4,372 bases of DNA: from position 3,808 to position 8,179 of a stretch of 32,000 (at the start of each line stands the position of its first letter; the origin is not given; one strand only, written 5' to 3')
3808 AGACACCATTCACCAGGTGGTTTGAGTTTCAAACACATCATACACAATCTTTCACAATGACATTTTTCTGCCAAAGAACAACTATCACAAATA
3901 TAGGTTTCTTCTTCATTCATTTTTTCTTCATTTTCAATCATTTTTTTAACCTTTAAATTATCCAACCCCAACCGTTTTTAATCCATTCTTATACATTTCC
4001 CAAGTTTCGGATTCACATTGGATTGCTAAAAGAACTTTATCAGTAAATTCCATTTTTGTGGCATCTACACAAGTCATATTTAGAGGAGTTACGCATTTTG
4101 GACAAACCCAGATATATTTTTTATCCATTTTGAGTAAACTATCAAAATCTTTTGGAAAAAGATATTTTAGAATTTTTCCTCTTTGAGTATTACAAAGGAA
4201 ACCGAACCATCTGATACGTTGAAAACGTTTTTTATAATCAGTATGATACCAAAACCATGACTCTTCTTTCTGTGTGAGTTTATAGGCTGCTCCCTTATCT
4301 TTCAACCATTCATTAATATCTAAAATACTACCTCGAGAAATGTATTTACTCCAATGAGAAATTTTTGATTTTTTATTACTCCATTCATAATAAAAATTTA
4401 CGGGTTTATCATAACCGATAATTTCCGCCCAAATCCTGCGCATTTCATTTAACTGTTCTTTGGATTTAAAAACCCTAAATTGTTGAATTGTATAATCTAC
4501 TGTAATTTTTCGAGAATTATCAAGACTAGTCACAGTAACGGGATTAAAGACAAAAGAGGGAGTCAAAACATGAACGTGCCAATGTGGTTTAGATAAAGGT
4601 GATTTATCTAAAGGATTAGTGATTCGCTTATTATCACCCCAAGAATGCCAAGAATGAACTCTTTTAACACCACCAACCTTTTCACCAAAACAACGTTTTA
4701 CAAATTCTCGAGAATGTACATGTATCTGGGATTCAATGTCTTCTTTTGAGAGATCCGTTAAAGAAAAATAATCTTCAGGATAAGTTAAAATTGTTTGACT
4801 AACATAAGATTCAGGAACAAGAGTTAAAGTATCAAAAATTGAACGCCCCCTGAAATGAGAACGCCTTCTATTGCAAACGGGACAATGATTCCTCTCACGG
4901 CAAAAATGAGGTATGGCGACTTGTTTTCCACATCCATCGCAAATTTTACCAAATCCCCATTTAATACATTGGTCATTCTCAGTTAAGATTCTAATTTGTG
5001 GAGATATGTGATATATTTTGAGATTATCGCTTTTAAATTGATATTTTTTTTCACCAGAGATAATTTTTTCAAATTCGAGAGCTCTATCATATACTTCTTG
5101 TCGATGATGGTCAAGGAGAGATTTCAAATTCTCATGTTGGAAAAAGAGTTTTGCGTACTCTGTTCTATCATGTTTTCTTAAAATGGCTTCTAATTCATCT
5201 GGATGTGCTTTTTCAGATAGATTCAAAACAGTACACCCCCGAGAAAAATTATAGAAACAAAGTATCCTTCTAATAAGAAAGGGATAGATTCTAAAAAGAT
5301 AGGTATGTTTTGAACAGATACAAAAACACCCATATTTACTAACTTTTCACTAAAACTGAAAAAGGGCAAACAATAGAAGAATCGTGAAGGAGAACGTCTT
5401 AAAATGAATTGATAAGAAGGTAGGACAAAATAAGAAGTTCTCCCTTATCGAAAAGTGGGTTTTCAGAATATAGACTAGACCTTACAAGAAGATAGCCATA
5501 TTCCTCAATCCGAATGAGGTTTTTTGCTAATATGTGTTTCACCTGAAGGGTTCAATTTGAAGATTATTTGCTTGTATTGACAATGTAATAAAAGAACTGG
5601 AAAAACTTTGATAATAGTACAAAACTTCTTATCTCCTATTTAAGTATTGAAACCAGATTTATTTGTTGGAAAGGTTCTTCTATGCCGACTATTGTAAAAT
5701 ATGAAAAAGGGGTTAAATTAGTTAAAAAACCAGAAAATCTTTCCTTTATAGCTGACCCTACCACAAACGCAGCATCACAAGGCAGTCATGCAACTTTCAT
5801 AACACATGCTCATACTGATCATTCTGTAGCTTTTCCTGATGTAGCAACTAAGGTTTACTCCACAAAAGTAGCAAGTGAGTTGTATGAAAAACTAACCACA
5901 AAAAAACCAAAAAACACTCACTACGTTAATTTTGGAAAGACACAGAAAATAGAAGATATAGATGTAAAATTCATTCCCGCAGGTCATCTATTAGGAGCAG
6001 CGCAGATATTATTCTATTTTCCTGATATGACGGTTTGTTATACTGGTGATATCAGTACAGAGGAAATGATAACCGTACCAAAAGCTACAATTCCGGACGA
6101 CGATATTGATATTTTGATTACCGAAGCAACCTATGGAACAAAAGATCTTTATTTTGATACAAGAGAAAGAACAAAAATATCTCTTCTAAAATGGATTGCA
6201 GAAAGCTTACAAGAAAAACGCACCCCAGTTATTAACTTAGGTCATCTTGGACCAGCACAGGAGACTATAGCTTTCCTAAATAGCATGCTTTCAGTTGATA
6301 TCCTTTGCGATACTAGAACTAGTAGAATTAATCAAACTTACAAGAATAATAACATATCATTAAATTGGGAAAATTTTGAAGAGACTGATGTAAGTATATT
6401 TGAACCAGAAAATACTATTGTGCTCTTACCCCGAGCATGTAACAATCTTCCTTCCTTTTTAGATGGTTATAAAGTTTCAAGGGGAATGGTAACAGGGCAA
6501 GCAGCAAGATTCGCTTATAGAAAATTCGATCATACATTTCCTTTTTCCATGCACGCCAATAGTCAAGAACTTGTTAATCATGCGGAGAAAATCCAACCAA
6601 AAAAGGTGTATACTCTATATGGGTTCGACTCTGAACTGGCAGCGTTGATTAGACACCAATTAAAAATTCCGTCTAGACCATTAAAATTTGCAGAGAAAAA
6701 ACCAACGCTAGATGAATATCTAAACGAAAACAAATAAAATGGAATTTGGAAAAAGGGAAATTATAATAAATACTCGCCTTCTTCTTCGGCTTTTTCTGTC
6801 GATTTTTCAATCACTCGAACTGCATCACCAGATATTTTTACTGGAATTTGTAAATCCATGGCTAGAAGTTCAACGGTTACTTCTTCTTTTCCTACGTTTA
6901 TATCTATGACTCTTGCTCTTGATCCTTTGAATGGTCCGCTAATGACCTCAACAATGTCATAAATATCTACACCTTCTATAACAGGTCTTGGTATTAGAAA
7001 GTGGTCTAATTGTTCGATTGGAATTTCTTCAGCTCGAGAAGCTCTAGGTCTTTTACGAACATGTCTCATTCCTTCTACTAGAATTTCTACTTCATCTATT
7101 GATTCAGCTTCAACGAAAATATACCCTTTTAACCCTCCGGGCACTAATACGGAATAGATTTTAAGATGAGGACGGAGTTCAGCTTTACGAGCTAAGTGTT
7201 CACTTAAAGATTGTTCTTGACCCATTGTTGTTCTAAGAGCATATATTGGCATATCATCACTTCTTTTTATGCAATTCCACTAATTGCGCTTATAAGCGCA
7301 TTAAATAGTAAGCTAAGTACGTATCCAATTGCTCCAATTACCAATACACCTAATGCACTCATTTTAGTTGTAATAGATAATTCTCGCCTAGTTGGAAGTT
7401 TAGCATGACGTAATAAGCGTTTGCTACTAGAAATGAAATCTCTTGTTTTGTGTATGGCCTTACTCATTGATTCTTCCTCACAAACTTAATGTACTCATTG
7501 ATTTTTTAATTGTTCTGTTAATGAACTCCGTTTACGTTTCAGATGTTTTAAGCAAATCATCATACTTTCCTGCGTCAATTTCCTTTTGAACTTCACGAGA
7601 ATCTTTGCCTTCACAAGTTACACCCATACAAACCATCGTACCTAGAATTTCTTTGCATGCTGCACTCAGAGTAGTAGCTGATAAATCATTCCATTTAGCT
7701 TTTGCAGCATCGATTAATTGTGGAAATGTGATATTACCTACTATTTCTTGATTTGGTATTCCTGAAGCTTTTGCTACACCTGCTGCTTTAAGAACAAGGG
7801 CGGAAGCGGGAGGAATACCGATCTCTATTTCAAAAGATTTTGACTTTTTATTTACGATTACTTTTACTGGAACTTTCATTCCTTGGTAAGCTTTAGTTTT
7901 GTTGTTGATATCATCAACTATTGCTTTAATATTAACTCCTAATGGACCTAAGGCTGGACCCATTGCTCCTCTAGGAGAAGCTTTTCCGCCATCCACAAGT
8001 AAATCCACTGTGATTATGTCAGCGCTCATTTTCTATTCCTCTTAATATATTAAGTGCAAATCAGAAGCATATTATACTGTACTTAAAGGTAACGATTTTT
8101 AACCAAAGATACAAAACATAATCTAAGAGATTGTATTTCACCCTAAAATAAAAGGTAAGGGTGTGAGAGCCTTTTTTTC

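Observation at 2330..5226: Candidate new rolling-circle element: IS91/ISCR-like Y1 HUH enzyme driving an operon of a DEDDh exonuclease and five small proteins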

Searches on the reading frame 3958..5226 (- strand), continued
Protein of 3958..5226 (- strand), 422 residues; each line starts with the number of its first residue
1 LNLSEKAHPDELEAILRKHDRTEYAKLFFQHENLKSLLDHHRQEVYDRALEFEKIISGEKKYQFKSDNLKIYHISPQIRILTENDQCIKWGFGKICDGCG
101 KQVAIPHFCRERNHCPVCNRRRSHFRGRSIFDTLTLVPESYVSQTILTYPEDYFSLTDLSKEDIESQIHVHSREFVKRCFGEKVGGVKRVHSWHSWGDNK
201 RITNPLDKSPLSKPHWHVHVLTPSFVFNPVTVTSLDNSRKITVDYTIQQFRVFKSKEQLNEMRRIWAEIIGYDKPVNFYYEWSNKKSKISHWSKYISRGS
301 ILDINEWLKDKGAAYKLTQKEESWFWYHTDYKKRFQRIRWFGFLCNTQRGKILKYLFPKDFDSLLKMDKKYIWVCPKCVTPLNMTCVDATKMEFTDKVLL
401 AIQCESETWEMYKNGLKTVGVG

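Call 75: search_dna_similar(query=P0001, collection=phages, mode=protein, max_evalue=1, max_rows=20)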
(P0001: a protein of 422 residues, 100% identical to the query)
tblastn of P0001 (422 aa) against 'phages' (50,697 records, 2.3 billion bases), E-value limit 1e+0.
Records with a match: 2; places in all: 2; records where one place covers at least 80% of the query: 1.
Best place of each record, by identity: <60% 2.
By first word of the organism name: Geoglobus 1; Pleomorphic 1.
By host as written in the record: Geoglobus acetivorans strain SBH6 1; Archaeoglobus sp. JdFR-37 1.
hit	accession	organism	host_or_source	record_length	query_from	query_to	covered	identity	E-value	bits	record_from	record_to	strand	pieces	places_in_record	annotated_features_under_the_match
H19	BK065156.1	Geoglobus acetivorans pleomorphic virus 1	Geoglobus acetivorans strain SBH6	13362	35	387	84%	21.8%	5e-3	45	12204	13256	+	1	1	rolling-circle replication initiation endonuclease Rep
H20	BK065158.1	Pleomorphic virus ThalV2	Archaeoglobus sp. JdFR-37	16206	156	388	55%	24.4%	7e-8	61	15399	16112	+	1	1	rolling-circle replication initiation endonuclease Rep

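Call 95: list_cluster_members(proteins=[P0009, P0011, P0012, P0013, P0014, P0015, P0016, P0017, P0018, P0019])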
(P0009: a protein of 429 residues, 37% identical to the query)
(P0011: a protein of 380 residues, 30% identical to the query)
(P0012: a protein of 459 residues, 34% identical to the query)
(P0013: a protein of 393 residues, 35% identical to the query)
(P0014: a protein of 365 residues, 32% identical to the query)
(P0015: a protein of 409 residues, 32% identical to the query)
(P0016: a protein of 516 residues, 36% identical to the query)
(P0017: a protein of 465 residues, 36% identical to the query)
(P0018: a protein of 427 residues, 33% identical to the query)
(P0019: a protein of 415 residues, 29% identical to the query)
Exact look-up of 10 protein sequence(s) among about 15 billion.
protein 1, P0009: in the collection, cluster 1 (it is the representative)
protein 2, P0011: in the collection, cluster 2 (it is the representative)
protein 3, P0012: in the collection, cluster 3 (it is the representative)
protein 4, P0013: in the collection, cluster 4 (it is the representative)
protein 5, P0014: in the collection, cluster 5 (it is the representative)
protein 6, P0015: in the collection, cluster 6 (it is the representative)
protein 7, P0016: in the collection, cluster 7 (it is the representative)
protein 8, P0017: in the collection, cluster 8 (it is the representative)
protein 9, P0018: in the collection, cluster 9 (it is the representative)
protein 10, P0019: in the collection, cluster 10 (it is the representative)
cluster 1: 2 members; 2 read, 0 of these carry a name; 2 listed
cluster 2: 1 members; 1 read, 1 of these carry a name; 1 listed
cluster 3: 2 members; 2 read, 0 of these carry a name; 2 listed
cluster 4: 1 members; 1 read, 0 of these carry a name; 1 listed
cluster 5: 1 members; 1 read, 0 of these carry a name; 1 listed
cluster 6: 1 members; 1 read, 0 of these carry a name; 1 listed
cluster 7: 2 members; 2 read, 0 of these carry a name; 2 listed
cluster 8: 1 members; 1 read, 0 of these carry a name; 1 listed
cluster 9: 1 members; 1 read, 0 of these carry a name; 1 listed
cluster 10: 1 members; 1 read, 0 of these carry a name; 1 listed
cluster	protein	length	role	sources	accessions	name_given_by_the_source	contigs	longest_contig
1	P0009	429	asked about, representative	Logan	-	-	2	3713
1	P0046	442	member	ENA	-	-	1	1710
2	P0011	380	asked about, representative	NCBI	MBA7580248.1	hypothetical protein ES708_22139 [subsurface metagenome]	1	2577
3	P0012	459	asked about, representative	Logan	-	-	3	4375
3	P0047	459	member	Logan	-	-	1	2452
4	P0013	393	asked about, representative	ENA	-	-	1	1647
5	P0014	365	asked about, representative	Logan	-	-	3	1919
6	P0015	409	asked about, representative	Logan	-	-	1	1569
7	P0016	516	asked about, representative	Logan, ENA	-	-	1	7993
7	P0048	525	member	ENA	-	-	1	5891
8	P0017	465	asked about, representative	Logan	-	-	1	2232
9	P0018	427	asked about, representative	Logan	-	-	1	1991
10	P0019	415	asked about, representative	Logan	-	-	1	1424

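Call 97: get_annotated_region(hit=H5, flank=600)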
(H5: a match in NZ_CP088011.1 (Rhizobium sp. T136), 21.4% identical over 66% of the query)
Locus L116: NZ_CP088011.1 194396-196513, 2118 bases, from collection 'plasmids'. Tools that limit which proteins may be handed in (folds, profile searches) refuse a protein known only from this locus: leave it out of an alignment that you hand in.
description: Rhizobium sp. T136 plasmid pT136b, complete sequence
organism: Rhizobium sp. T136 (NCBI taxid 555319)
taxonomy: Bacteria; Pseudomonadota; Alphaproteobacteria; Hyphomicrobiales; Rhizobiaceae; Rhizobium; Rhizobium sp. T136
host: -; source: Melilotus albus,Cell culture,root nodule; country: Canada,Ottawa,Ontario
typing (MOB-suite, as given by PLSDB): conjugative; relaxase MOBQ; mating-pair formation MPF_T
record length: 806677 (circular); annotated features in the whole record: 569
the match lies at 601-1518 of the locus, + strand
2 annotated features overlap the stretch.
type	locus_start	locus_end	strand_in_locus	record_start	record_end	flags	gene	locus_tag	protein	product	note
CDS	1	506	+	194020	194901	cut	-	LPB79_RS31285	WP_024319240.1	tyrosine-type recombinase/integrase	GO:0015074 - DNA integration [Evidence IEA]; GO:0006310 - DNA recombination [Evidence IEA]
CDS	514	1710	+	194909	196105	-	-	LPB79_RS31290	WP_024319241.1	IS91 family transposase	-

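Call 98: get_annotated_region(hit=H11, flank=1500)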
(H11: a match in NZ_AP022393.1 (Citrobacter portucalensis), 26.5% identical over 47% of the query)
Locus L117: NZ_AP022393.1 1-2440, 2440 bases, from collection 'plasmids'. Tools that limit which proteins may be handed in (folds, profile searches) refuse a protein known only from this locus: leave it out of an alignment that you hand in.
description: Citrobacter portucalensis strain STW0522-26 plasmid pSTW0522-26-4, complete sequence
organism: Citrobacter portucalensis (NCBI taxid 1639133)
taxonomy: Bacteria; Pseudomonadota; Gammaproteobacteria; Enterobacterales; Enterobacteriaceae; Citrobacter; Citrobacter portucalensis
host: -; source: -; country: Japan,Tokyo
typing (MOB-suite, as given by PLSDB): non-mobilizable
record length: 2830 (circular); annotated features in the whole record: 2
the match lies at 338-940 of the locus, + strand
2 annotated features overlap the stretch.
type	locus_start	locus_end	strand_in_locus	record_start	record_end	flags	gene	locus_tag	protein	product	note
CDS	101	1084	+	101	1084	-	-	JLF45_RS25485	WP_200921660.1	protein rep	GO:0006260 - DNA replication [Evidence IEA]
CDS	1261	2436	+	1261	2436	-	-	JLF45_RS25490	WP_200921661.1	plasmid recombination protein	-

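Call 99: get_annotated_region(hit=H1, flank=600)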
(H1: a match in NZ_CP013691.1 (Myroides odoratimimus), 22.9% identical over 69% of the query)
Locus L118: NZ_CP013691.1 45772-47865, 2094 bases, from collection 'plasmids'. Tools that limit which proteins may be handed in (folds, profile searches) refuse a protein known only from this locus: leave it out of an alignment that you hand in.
description: Myroides odoratimimus strain PR63039 plasmid p63039, complete sequence
organism: Myroides odoratimimus (NCBI taxid 76832)
taxonomy: Bacteria; Bacteroidota; Flavobacteriia; Flavobacteriales; Flavobacteriaceae; Myroides; Myroides odoratimimus
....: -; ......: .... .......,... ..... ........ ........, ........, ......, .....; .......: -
typing (MOB-suite, as given by PLSDB): non-mobilizable
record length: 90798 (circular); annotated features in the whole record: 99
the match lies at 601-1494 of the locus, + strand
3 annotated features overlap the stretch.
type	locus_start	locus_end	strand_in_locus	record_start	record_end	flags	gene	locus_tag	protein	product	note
CDS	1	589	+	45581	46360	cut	-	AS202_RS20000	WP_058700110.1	tyrosine-type recombinase/integrase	GO:0015074 - DNA integration [Evidence IEA]; GO:0006310 - DNA recombination [Evidence IEA]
CDS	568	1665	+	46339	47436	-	-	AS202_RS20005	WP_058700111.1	IS91 family transposase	-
CDS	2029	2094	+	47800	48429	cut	catB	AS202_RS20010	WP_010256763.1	type B chloramphenicol O-acetyltransferase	-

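Call 100: get_annotated_region(hit=H10, flank=900)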
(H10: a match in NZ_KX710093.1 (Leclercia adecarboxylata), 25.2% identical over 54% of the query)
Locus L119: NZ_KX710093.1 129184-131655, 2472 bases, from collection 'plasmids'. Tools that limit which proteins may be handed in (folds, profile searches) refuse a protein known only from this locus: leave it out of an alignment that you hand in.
description: Leclercia adecarboxylata strain pP10164 plasmid pP10164-2, complete sequence
organism: Leclercia adecarboxylata (NCBI taxid 83655)
taxonomy: Bacteria; Pseudomonadota; Gammaproteobacteria; Enterobacterales; Enterobacteriaceae; Leclercia; Leclercia adecarboxylata
host: -; source: -; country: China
typing (MOB-suite, as given by PLSDB): conjugative; replicon IncHI2A,rep_cluster_1088; relaxase MOBH; mating-pair formation MPF_F
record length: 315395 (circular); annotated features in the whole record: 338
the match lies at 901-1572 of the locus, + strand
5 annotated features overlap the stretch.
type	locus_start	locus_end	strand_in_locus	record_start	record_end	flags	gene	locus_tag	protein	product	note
predicted_resistance_gene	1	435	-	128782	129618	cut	sul1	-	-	sulfonamide-resistant dihydropteroate synthase Sul1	predicted by amrfinderplus; class SULFONAMIDE; identity 100.0%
CDS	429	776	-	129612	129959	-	-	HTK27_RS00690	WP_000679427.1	quaternary ammonium compound efflux SMR transporter QacE delta 1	-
predicted_resistance_gene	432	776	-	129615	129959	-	qacEdelta1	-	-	quaternary ammonium compound efflux SMR transporter QacE delta 1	predicted by amrfinderplus; class QUATERNARY AMMONIUM; identity 100.0%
CDS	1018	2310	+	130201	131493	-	-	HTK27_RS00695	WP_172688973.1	transposase zinc-binding domain-containing protein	-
CDS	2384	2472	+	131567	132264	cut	-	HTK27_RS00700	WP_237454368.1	IS1 family transposase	-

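Call 107: find_encoding_contigs(protein=P0004, flank=5000)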
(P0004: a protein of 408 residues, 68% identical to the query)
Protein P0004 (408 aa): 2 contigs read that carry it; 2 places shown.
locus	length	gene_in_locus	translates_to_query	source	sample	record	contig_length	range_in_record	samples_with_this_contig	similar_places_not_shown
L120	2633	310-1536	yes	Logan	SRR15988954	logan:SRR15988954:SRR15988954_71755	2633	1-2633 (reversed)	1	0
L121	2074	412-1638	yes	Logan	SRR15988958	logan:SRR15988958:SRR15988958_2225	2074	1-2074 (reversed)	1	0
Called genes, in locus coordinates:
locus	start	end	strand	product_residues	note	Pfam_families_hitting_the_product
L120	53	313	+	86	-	-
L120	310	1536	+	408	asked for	-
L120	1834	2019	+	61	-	-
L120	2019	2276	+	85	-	-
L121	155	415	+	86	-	-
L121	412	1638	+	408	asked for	-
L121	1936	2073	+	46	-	?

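Call 108: find_encoding_contigs(protein=P0007, flank=5000)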
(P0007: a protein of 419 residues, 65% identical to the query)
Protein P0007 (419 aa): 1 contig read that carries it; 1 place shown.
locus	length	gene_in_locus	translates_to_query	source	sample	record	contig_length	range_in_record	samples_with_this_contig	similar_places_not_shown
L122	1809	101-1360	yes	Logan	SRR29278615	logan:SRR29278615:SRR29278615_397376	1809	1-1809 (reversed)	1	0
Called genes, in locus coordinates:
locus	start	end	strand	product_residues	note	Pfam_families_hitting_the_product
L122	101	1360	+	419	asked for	-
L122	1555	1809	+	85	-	?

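Call 115: find_related_loci(query=A2, collection=metagenome_contigs, flank=10000)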
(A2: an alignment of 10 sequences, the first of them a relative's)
Query A2 (422 aa) in metagenome_contigs; peptide patterns used: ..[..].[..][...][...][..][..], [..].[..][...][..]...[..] (x = any residue, [..] = any of these).
537 stretches matched a pattern; 3 encode a relative of the query (tblastn E <= 1e-3); 3 distinct loci.
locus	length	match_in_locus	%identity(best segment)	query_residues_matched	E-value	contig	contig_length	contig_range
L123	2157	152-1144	31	30-383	4e-54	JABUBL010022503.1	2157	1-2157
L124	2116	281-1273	31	30-383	3e-54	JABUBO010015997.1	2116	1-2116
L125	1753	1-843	34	85-383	9e-53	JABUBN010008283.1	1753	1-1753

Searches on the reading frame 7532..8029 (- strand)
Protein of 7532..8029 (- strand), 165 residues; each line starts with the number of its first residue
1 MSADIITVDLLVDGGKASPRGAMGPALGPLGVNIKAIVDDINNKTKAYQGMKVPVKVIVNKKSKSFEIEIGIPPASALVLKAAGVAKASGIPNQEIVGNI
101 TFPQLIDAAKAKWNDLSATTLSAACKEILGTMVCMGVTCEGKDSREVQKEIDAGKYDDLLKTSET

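Call 54: find_related_loci(query=window:7532-8029:-, collection=genome_contigs, flank=1000)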
Query window:7532-8029:- (165 aa) in genome_contigs; peptide patterns used: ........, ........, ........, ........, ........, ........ (x = any residue, [..] = any of these).
404 stretches matched a pattern; 51 encode a relative of the query (tblastn E <= 1e-3); 51 distinct loci.
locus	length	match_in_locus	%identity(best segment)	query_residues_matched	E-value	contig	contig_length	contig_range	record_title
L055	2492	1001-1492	96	1-164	4e-104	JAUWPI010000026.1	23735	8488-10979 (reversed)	MAG: Candidatus Heimdallarchaeota archaeon isolate CSMAG_2472 CSMAG_2472_k141_403665_length_23735_cov_9.0653, whole geno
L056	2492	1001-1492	95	1-164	4e-101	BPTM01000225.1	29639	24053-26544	MAG: Candidatus Heimdallarchaeota archaeon 7H_bin003 DNA, 7H_mbSensitive_bin3_NODE_87, whole genome shotgun sequence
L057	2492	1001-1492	94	1-164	4e-100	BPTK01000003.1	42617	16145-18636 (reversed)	MAG: Candidatus Heimdallarchaeota archaeon 7H_bin4 DNA, 7H_mb2_bin4_NODE_18_2, whole genome shotgun sequence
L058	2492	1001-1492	88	1-164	2e-94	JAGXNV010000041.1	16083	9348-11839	MAG: Candidatus Heimdallarchaeota archaeon isolate bin51 NODE_42_length_16083_cov_6.020180, whole genome shotgun sequenc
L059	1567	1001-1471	53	8-164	3e-53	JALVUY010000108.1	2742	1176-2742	MAG: Methanocaldococcaceae archaeon isolate M10_maxbin2_scaf2bin.148 M10_NODE_28550_length_2742_cov_2.158317, whole geno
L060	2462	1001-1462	54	8-161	9e-53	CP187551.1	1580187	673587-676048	Methanocaldococcus sp. 16A chromosome, complete genome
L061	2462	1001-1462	54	8-161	9e-53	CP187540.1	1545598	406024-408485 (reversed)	Methanocaldococcus sp. 28A chromosome, complete genome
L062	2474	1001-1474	54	8-164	7e-53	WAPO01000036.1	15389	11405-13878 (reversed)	MAG: Thermococcus sp. isolate S144_40 k151_16576, whole genome shotgun sequence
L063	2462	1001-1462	55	8-161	2e-52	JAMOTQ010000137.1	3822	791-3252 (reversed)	MAG: Methanocaldococcus sp. isolate 4571-419_metabat2_scaf2bin.033 4571-419_scaffold_6407_c1, whole genome shotgun seque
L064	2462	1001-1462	54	8-161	5e-52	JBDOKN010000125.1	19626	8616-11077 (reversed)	MAG: Methanocaldococcus sp. isolate FK190211_WC_175_metabat2_scaf2bin.012 NODE_139_length_25335_cov_16.903721_1, whole g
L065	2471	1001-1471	56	8-164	6e-51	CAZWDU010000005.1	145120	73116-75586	MAG TPA_asm: uncultured Candidatus Bathyarchaeia archaeon isolate binchicken_co43_174 genome assembly, contig: NODE_63_l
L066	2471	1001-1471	55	8-164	2e-50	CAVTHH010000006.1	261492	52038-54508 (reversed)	MAG: Candidatus Bathyarchaeota archaeon isolate MFD05942.bin.2.194 genome assembly, contig: contig_29942, whole genome s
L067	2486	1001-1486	54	3-164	2e-50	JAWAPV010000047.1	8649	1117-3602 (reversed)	MAG: Candidatus Bathyarchaeia archaeon isolate SZTDM-2_201709_bins_164 SZTDM-2_201709_bins_164_scaffold_47, whole genome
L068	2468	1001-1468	55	8-163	6e-50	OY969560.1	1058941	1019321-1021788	MAG: Candidatus Bathyarchaeota archaeon isolate MFD01872.bin.2.150 genome assembly, chromosome: 1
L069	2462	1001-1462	55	8-161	4e-50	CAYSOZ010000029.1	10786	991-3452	MAG TPA_asm: uncultured Candidatus Bathyarchaeia archaeon isolate binchicken_co259_342 genome assembly, contig: NODE_450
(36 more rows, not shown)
